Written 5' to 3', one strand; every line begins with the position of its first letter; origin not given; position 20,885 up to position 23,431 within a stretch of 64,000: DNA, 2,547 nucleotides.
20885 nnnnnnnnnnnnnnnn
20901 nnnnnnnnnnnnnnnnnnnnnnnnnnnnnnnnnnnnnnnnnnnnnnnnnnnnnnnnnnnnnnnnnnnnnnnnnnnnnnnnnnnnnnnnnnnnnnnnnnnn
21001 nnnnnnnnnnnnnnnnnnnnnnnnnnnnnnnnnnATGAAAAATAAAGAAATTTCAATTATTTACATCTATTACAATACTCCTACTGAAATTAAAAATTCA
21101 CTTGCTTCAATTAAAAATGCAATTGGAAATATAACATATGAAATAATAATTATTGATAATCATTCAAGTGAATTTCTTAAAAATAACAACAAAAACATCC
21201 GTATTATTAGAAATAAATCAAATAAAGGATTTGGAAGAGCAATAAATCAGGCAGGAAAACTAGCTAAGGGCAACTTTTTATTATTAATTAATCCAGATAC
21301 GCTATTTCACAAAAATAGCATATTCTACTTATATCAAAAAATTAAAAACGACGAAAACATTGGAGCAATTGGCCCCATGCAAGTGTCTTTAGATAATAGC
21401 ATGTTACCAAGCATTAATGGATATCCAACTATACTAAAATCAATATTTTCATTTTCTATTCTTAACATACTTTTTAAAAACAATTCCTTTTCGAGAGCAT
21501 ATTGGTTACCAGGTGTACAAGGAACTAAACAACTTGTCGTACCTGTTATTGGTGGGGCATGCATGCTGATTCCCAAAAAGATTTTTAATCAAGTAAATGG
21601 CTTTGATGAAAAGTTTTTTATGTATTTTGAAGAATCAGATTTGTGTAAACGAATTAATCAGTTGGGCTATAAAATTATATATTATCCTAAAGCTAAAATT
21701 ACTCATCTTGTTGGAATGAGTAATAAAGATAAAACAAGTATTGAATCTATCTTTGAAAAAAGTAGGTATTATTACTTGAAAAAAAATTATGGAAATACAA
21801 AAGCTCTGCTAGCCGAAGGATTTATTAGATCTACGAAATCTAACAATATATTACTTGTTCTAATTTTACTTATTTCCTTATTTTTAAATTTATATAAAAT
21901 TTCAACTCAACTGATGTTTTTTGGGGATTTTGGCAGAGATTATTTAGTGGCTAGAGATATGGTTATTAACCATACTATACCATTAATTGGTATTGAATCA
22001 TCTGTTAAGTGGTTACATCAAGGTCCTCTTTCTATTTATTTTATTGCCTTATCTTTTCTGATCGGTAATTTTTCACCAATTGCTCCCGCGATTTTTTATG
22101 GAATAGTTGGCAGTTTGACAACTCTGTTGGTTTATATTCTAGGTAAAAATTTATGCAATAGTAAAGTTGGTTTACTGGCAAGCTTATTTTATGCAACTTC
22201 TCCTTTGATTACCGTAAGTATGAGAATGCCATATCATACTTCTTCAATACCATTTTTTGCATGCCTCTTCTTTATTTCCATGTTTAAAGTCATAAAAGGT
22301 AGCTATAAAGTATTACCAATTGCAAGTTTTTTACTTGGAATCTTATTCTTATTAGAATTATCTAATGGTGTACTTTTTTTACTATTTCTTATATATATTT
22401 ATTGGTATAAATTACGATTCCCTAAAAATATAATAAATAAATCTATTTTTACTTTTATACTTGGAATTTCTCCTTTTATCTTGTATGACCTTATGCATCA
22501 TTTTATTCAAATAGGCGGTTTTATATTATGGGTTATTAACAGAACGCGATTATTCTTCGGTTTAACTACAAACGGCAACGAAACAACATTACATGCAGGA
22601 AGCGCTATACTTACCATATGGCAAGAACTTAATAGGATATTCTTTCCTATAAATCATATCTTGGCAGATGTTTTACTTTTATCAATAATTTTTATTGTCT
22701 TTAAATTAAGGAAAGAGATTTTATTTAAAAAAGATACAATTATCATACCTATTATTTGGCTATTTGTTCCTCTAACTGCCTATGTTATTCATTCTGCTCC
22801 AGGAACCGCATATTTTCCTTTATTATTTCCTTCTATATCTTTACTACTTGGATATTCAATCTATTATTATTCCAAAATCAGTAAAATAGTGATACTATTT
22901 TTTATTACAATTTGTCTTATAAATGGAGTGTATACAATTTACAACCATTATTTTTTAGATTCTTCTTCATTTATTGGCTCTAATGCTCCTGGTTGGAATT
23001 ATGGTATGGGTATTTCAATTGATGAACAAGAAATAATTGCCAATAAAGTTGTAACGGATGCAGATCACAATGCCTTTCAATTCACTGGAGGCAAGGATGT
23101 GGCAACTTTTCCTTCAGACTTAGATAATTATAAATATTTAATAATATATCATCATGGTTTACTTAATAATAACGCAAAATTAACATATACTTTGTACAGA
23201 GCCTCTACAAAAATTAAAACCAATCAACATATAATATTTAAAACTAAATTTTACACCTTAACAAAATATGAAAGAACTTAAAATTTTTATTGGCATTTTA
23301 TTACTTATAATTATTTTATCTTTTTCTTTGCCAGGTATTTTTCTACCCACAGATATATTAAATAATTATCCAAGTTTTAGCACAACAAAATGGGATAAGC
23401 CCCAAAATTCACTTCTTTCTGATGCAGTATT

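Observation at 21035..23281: Single polypeptide fusing a GT2 (GT-A) domain to an ArnT/PMT_2-like GT-C membrane domain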

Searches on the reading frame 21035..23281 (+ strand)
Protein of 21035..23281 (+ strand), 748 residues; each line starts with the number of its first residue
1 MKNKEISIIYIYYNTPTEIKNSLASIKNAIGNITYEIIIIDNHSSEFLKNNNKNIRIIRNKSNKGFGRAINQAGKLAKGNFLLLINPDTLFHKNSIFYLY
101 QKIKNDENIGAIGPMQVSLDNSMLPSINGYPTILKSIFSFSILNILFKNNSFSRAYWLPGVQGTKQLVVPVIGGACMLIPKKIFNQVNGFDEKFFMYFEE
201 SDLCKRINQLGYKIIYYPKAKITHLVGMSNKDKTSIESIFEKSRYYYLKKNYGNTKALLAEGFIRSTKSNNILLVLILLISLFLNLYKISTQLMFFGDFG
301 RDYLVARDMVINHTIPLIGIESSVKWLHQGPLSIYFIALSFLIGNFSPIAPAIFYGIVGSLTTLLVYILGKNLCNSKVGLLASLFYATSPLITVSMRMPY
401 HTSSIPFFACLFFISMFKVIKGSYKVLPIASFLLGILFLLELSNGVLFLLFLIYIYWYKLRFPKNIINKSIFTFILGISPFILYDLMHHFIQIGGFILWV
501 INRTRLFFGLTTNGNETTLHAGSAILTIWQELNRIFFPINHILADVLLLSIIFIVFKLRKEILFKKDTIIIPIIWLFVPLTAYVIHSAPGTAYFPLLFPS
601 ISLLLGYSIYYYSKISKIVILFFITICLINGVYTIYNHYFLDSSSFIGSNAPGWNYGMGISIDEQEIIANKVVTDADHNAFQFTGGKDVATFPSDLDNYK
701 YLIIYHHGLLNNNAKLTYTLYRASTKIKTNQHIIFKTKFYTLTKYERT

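Call 4: search_protein_families(library=pfam, proteins=[window:21035-23281:+], max_evalue=0.01)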
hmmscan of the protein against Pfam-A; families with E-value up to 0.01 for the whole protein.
window:21035-23281:+ (748 aa): 4 families
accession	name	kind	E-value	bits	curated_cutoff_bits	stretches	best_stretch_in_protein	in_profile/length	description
PF00535.33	Glycos_transf_2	-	9.3e-17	61.9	23.3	1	7-121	1-121/168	Glycosyl transferase family 2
PF13231.12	PMT_2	-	1e-08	36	26.1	1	329-483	2-159/160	Dolichyl-phosphate-mannose-protein mannosyltransferase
PF13641.12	Glyco_tranf_2_3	-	1e-08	35.9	27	1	53-227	58-214/230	Glycosyltransferase like family 2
PF02709.20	Glyco_transf_7C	-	3.6e-06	27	23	1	173-224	20-74/78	N-terminal domain of galactosyltransferase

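Call 7: search_protein_families(library=ncbifam, proteins=[window:21035-23281:+], max_evalue=0.1)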
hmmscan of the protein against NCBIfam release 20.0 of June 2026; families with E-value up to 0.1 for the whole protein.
window:21035-23281:+ (748 aa): 16 families
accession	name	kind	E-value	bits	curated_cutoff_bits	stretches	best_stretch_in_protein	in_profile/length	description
TIGR04283.1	glyco_like_mftF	equivalog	2.9e-12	46.7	182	1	6-218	1-179/221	TIGR04283 family arsenosugar biosynthesis glycosyltransferase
TIGR03937.1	PgaC_IcaA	equivalog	6.2e-12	45.2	422.3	1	3-112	44-159/407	poly-beta-1,6-N-acetyl-D-glucosamine synthase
TIGR01556.1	rhamnosyltran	subfamily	1.3e-10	40.9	200.55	2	175-252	152-232/281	rhamnosyltransferase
TIGR03965.1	mycofact_glyco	equivalog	3.9e-10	39.2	280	2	169-224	226-280/467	mycofactocin biosynthesis glycosyltransferase MftF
NF038299.1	EPS_HpsN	equivalog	3e-09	36.3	425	1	5-228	2-224/317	hormogonium polysaccharide biosynthesis glycosyltransferase HpsN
NF041875.1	EPS_EpsD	equivalog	2.9e-07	30.2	370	2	7-125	2-126/325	exopolysaccharide biosynthesis glycosyltransferase EpsD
TIGR04009.1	wcaE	equivalog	9.5e-06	25.1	369.2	1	9-113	9-117/248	colanic acid biosynthesis glycosyltransferase WcaE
NF047683.1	TeichurnBiosyTuaG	equivalog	8.6e-05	22.3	400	1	3-94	5-102/252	teichuronic acid biosynthesis protein TuaG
NF038302.1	EPS_HpsE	equivalog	0.00011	21.3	300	1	6-240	3-238/307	hormogonium polysaccharide biosynthesis glycosyltransferase HpsE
NF041394.1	GtaseAglG_Halo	equivalog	0.00059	19.2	440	0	50-116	54-120/304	glucosyl-dolichyl phosphate glucuronosyltransferase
TIGR03992.1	Arch_glmU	subfamily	0.0037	16.2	292.1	1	34-102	47-120/393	bifunctional sugar-1-phosphate nucleotidylyltransferase/acetyltransferase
NF053739.1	GlytfEpsEBac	equivalog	0.0068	15.4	450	1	6-88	3-92/265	glycosyltransferase EpsE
NF041173.1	Sug_nt_acttase_Thmprot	equivalog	0.013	14.4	600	1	19-103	34-120/405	bifunctional sugar-1-phosphate nucleotidylyltransferase/acetyltransferase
NF007453.0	PRK10018.1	equivalog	0.029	14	382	1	5-97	4-107/280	colanic acid biosynthesis glycosyltransferase WcaA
TIGR04182.1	glyco_TIGR04182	equivalog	0.03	13.7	325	1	35-129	28-123/293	S-layer glycoprotein N-glycosyltransferase AglJ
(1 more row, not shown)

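Call 8: find_homologous_proteins(query=window:21035-23278:+, max_evalue=0.00001)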
Query window:21035-23278:+ (748 aa): 251 proteins with E <= 0.00001 among 8000 candidates; the best 120 are listed.
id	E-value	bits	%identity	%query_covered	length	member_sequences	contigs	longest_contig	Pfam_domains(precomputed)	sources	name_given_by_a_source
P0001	0.0e+0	1653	100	100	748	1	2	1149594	PF13641.13,PF00535.33,PF02709.21,PF13231.13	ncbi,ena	-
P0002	7.6e-233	793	48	99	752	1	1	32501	PF13641.13,PF00535.33,PF13231.13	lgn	-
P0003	1.1e-225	769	49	100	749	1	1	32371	PF13712.13,PF10111.15,PF13641.13,PF00535.33,PF13231.13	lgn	-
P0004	2.7e-223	762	48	99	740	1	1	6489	PF13632.13,PF13641.13,PF00535.33,PF13231.13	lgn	-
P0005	3.4e-222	758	47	99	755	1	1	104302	PF13712.13,PF13632.13,PF10111.15,PF13506.14,PF13641.13,PF00535.33,PF13231.13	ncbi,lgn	-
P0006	1.1e-220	753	49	100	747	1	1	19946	PF13712.13,PF13641.13,PF00535.33,PF13231.13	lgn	-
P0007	8.8e-220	750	48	100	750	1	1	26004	PF13712.13,PF10111.15,PF13641.13,PF00535.33,PF13231.13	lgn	-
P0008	7.8e-218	744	48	99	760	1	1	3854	PF13641.13,PF00535.33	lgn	-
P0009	9.4e-218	743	47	99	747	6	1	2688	PF13712.13,PF13641.13,PF00535.33,PF13231.13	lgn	-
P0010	4.0e-217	741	46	99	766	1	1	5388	PF13712.13,PF13632.13,PF10111.15,PF13641.13,PF00535.33,PF13231.13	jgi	jgi:GT2 family glycosyltransferase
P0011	1.6e-216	739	48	99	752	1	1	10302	PF13641.13,PF00535.33,PF02709.21,PF13231.13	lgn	-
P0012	2.1e-215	735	46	99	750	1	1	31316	PF13641.13,PF00535.33,PF13231.13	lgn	-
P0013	2.9e-214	732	46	99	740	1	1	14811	PF10111.15,PF13641.13,PF00535.33,PF13231.13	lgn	-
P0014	5.7e-214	731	46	99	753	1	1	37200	PF13641.13,PF00535.33,PF13231.13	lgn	-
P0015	4.6e-213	728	47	99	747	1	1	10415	PF13712.13,PF13641.13,PF00535.33,PF13231.13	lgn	-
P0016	3.2e-212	725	47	100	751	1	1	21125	PF13641.13,PF00535.33,PF13231.13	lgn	-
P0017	5.3e-212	724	47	99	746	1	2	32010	PF10111.15,PF13641.13,PF00535.33,PF13231.13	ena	-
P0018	2.2e-211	722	47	98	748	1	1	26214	PF13632.13,PF10111.15,PF13641.13,PF00535.33,PF13231.13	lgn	-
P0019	5.3e-211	721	46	99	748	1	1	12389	PF13641.13,PF00535.33,PF13231.13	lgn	-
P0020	2.7e-210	719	46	99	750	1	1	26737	PF13641.13,PF00535.33,PF13231.13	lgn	-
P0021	3.0e-208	712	44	99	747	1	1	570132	PF13712.13,PF10111.15,PF13641.13,PF00535.33,PF13231.13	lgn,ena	-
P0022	3.5e-208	712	46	99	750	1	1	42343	PF13641.13,PF00535.33,PF13231.13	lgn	-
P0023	6.1e-208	711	47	97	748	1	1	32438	PF13641.13,PF00535.33,PF13231.13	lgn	-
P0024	1.4e-207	710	46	99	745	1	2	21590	PF00535.33,PF13231.13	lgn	-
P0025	2.7e-206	705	46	98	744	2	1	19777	PF13641.13,PF00535.33,PF13231.13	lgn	-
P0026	1.3e-204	700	43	99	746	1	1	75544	PF13712.13,PF13641.13,PF00535.33,PF13231.13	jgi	jgi:GT2 family glycosyltransferase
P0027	3.0e-204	699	45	99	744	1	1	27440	PF13712.13,PF10111.15,PF13641.13,PF00535.33,PF13231.13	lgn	-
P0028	1.1e-203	697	45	100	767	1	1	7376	PF13641.13,PF00535.33,PF13231.13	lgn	-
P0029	1.3e-203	696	43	99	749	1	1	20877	PF13712.13,PF13641.13,PF00535.33,PF13231.13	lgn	-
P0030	6.3e-203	694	45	100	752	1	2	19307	PF13641.13,PF00535.33,PF13231.13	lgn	-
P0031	8.8e-203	694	46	99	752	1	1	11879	PF10111.15,PF13641.13,PF00535.33,PF13231.13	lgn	-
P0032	1.4e-201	690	43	99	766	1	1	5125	PF13641.13,PF00535.33,PF13231.13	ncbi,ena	-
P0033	4.1e-201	688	44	99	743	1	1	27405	PF13712.13,PF13632.13,PF13641.13,PF00535.33,PF13231.13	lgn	-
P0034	1.9e-200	686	43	99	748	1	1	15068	PF13712.13,PF10111.15,PF13641.13,PF00535.33,PF13231.13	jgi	jgi:GT2 family glycosyltransferase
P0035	2.4e-200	686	44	99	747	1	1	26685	PF13712.13,PF10111.15,PF13641.13,PF00535.33,PF13231.13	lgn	-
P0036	5.5e-200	685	45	99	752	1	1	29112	PF13641.13,PF00535.33,PF13231.13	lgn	-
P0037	6.6e-200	684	47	99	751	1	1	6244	PF10111.15,PF13641.13,PF00535.33,PF13231.13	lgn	-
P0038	1.5e-199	683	45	99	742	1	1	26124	PF13712.13,PF10111.15,PF13641.13,PF00535.33,PF13231.13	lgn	-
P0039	2.1e-199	683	46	99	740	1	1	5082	PF13641.13,PF00535.33,PF13231.13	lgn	-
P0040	1.3e-198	680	43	99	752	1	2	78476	PF13641.13,PF00535.33,PF13231.13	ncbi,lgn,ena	-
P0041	1.8e-198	680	45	99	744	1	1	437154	PF13712.13,PF13641.13,PF00535.33,PF13231.13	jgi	jgi:GT2 family glycosyltransferase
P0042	4.9e-198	678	46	100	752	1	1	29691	PF10111.15,PF13641.13,PF00535.33,PF13231.13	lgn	-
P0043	6.6e-197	674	43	99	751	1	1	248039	PF13641.13,PF00535.33,PF13231.13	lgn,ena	-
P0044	2.2e-196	673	45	99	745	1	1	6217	PF13632.13,PF00535.33,PF13231.13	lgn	-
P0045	1.5e-194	667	46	99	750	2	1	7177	PF13712.13,PF13641.13,PF00535.33,PF02709.21,PF13231.13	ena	-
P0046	8.6e-194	664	43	99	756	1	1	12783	PF10111.15,PF13641.13,PF00535.33,PF13231.13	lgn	-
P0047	7.6e-193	661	44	99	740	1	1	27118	PF13641.13,PF00535.33,PF02709.21,PF13231.13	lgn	-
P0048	1.1e-192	660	44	99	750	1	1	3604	PF13712.13,PF13641.13,PF00535.33,PF13231.13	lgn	-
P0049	4.4e-192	658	43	99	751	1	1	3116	PF13641.13,PF00535.33,PF13231.13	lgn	-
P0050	1.3e-191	657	44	99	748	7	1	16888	PF13641.13,PF00535.33,PF13231.13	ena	-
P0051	3.3e-190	652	44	98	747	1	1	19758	PF10111.15,PF13641.13,PF00535.33,PF13231.13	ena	-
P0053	6.3e-188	645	42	99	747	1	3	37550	PF13641.13,PF00535.33,PF13231.13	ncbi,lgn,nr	ncbi:MAG: glycosyltransferase [Candidatus Levybacteria bacterium]|nr:glycosyltransferase [Candidatus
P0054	2.6e-187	643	46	91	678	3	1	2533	PF13641.13,PF00535.33,PF13231.13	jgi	jgi:GT2 family glycosyltransferase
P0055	1.5e-186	640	43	99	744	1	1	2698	PF13641.13,PF00535.33,PF02709.21,PF13231.13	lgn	-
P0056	5.7e-186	638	43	100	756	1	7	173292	PF13506.14,PF13641.13,PF00535.33,PF13231.13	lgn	-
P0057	2.0e-185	636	42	99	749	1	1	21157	PF13712.13,PF10111.15,PF13641.13,PF00535.33,PF13231.13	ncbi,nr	ncbi:MAG: glycosyltransferase [Candidatus Levybacteria bacterium]|nr:glycosyltransferase [Candidatus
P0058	2.8e-185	636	43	99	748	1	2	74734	PF10111.15,PF13641.13,PF00535.33,PF13231.13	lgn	-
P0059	2.9e-185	636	42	99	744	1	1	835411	PF13712.13,PF13632.13,PF13641.13,PF00535.33,PF13231.13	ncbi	-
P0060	1.5e-183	630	40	99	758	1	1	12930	PF13632.13,PF13641.13,PF00535.33,PF02709.21,PF13231.13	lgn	-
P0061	1.6e-183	630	42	100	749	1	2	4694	PF10111.15,PF13641.13,PF00535.33,PF13231.13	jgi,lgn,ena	-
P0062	8.3e-183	628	41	100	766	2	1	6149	PF13641.13,PF00535.33,PF02709.21,PF13231.13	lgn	-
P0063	1.4e-181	624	41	98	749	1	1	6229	PF13641.13,PF00535.33,PF13231.13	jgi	-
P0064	3.7e-181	622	42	100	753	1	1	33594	PF13641.13,PF00535.33,PF13231.13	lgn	-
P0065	1.0e-180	621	42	99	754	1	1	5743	PF13641.13,PF00535.33,PF13231.13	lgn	-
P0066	4.1e-176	606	41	99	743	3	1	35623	PF13712.13,PF13632.13,PF10111.15,PF13641.13,PF00535.33,PF02709.21,PF13231.13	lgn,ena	-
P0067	4.8e-175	602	44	98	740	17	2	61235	PF13632.13,PF10111.15,PF13641.13,PF00535.33,PF13231.13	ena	-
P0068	1.1e-174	601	40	100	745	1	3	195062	PF10111.15,PF13641.13,PF00535.33,PF13231.13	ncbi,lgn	-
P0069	4.2e-174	599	41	100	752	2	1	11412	PF13641.13,PF00535.33,PF13231.13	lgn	-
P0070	4.6e-174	599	40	99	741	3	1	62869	PF10111.15,PF13641.13,PF00535.33,PF13231.13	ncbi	-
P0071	7.0e-173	595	42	99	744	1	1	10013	PF13641.13,PF00535.33,PF13231.13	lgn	-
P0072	8.3e-172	591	42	99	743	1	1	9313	PF13712.13,PF10111.15,PF13641.13,PF00535.33,PF13231.13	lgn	-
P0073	2.2e-171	590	42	98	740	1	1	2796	PF10111.15,PF13641.13,PF00535.33,PF13231.13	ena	-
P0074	3.2e-171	589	39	100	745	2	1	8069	PF13712.13,PF10111.15,PF13641.13,PF00535.33,PF13231.13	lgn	-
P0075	6.6e-171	588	38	100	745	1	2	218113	PF10111.15,PF13641.13,PF00535.33,PF13231.13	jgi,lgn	-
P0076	8.3e-171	588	41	99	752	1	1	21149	PF10111.15,PF13641.13,PF00535.33,PF13231.13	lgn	-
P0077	1.7e-167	577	41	98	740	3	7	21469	PF10111.15,PF13641.13,PF00535.33,PF13231.13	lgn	-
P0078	5.2e-167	576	40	100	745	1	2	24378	PF13632.13,PF13641.13,PF00535.33,PF13231.13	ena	-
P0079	7.0e-167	575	42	96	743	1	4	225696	PF13712.13,PF13632.13,PF10111.15,PF13641.13,PF00535.33,PF13231.13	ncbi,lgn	-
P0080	1.9e-166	574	41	98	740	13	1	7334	PF10111.15,PF13641.13,PF00535.33,PF13231.13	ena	-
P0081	2.1e-166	573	40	96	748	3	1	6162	PF13641.13,PF00535.33,PF13231.13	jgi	-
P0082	3.2e-166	573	40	99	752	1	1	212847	PF10111.15,PF13641.13,PF00535.33,PF13231.13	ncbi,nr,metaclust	ncbi:MAG: hypothetical protein A2W22_03890 [Candidatus Levybacteria bacterium RBG_16_35_11]|nr:MAG: 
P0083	5.3e-166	572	41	98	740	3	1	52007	PF13632.13,PF10111.15,PF13641.13,PF00535.33,PF13231.13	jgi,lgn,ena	-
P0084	3.9e-159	549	38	98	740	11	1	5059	PF10111.15,PF13641.13,PF00535.33,PF13231.13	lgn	-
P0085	2.0e-158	547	46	78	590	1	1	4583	PF13632.13,PF13641.13,PF13231.13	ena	-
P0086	1.2e-157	545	39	100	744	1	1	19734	PF10111.15,PF13641.13,PF00535.33,PF13231.13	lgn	-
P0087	4.8e-156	539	37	99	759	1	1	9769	PF10111.15,PF13641.13,PF00535.33,PF13231.13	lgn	-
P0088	2.2e-155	537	38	99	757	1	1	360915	PF10111.15,PF13641.13,PF00535.33,PF13231.13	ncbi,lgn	-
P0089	4.4e-152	526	40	96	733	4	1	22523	PF10111.15,PF13641.13,PF00535.33,PF13231.13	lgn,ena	-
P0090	7.4e-150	519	39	100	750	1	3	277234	PF10111.15,PF13641.13,PF00535.33,PF13231.13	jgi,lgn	-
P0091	1.3e-148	515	40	94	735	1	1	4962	PF13641.13,PF00535.33,PF13231.13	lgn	-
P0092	7.1e-148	512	46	76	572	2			PF13632.13,PF10111.15,PF13641.13,PF00535.33,PF13231.13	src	-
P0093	1.6e-146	508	39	99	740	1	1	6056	PF10111.15,PF13641.13,PF00535.33,PF13231.13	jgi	jgi:GT2 family glycosyltransferase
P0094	1.2e-145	505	39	99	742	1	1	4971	PF10111.15,PF13641.13,PF00535.33,PF02709.21,PF13231.13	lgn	-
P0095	1.3e-144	501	39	95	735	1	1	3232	PF13712.13,PF10111.15,PF13641.13,PF00535.33,PF13231.13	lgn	-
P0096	2.1e-144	501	38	99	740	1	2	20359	PF10111.15,PF13641.13,PF00535.33,PF13231.13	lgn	-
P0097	8.1e-144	499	49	65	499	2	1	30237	PF13231.13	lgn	-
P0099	8.1e-142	492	37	97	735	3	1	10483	PF13712.13,PF13641.13,PF00535.33,PF13231.13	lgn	-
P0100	2.7e-141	490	37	97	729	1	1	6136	PF13632.13,PF10111.15,PF13641.13,PF00535.33,PF13231.13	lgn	-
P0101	3.3e-140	487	39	93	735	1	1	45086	PF13712.13,PF10111.15,PF13641.13,PF00535.33,PF02709.21,PF13231.13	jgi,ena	-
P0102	1.1e-139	485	37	99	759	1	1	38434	PF10111.15,PF13641.13,PF00535.33,PF13231.13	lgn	-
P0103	1.3e-139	485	51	60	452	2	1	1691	PF13712.13,PF13632.13,PF10111.15,PF13641.13,PF00535.33,PF13231.13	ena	-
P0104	4.0e-138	480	36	99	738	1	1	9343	PF10111.15,PF13641.13,PF00535.33,PF13231.13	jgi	jgi:GT2 family glycosyltransferase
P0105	3.3e-137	477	37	97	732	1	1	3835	PF13641.13,PF00535.33,PF13231.13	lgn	-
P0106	1.0e-136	475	38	96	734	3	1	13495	PF10111.15,PF13641.13,PF00535.33,PF13231.13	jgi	jgi:GT2 family glycosyltransferase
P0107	4.4e-134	467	47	62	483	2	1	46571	PF13231.13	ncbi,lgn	-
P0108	6.1e-134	466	41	80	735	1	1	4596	PF13712.13,PF13641.13,PF00535.33,PF13231.13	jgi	jgi:GT2 family glycosyltransferase/4-amino-4-deoxy-L-arabinose transferase-like glycosyltransferase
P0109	4.7e-133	463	36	94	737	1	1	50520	PF13632.13,PF10111.15,PF13641.13,PF00535.33,PF13231.13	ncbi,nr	ncbi:MAG: glycosyltransferase [Candidatus Parcubacteria bacterium]|nr:glycosyltransferase [Candidatu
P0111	2.4e-130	454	38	94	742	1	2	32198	PF10111.15,PF00535.33,PF13231.13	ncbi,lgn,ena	ncbi:MAG: glycosyltransferase [Patescibacteria group bacterium]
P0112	2.2e-129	451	37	97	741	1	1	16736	PF13712.13,PF13641.13,PF00535.33,PF13231.13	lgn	-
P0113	1.8e-127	445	36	93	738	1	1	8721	PF13712.13,PF10111.15,PF13641.13,PF00535.33,PF13231.13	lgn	-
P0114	9.1e-127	442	36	93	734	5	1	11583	PF13712.13,PF13641.13,PF00535.33,PF13231.13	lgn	-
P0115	2.0e-126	441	37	98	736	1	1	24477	PF13712.13,PF13641.13,PF00535.33,PF13231.13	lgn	-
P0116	1.5e-116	409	38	80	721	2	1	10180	PF13641.13,PF00535.33,PF13231.13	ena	-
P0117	2.3e-114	402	34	96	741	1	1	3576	PF13641.13,PF00535.33,PF13231.13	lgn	-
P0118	2.5e-112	395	34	94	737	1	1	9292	PF10111.15,PF13641.13,PF00535.33,PF13231.13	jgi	-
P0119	1.3e-110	389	35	97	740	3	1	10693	PF10111.15,PF13641.13,PF00535.33,PF13231.13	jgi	-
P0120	4.2e-110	387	32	97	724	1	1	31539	PF10111.15,PF13641.13,PF00535.33,PF13231.13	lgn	-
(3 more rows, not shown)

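Call 22: list_cluster_members(proteins=[P0001, P0005, P0059])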
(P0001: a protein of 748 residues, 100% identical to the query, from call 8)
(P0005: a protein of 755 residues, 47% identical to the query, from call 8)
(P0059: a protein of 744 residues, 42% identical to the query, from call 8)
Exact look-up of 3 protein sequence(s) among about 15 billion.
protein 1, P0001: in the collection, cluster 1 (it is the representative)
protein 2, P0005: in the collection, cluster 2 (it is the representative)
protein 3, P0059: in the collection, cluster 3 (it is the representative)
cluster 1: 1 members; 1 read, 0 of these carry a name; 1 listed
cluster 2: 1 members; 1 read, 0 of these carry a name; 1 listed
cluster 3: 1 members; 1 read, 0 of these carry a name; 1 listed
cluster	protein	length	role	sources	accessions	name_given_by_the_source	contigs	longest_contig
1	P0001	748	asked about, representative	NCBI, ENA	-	-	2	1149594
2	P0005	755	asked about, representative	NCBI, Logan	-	-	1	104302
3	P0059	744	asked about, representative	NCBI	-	-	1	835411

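Call 23: predict_structure(alignment_id=A1)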
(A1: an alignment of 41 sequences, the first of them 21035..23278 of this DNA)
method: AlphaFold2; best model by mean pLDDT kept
length: 748 residues; sequences in the alignment: 41
mean_pLDDT: 89.5   pTM: 0.87
mean pLDDT of the five models: 89.5, 89.4, 88.7, 88.4, 87.4
residues with pLDDT >= 90: 505; 70-90: 203; 50-70: 28; < 50: 12
segments of 3 or more residues with pLDDT < 50: 645-656
pLDDT, mean of each block of 10 residues (from residue 1): 88 89 94 94 82 87 88 95 95 97 96 94 89 93 89 89 86 91 95 85 95 96 86 83 93 95 91 96 96 84 94 90 76 95 95 96 98 95 98 92 94 96 95 95 87 92 96 95 89 83 74 66 86 92 94 92 80 93 73 89 97 95 97 90 51 50 92 95 89 86 96 94 81 87 88
secondary structure, 60 per line:
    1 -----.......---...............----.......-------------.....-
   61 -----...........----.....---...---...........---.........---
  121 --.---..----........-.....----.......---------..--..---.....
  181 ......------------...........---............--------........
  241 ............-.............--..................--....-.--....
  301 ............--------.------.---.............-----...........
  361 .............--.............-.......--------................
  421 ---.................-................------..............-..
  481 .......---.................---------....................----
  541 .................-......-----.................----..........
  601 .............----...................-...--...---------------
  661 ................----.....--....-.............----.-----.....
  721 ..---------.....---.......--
elements in order (helices of 4 or more, strands of 3 or more residues): E6-12 H16-30 E35-41 E55-59 H66-76 E81-85 E89-91 H95-105 E109-117 H133-140 H142-146 H151-157 E176-180 H181-186 H199-209 E213-224 H233-252 H254-266 H269-286 H289-292 H297-312 H332-344 H350-373 H376-388 H390-396 H405-420 H424-440 H442-457 H464-477 H479-487 H491-507 H517-536 H541-557 H559-564 H570-586 H591-613 H618-636 H662-676 E681-685 H688-691 H693-705 E716-722 E732-736 E740-746
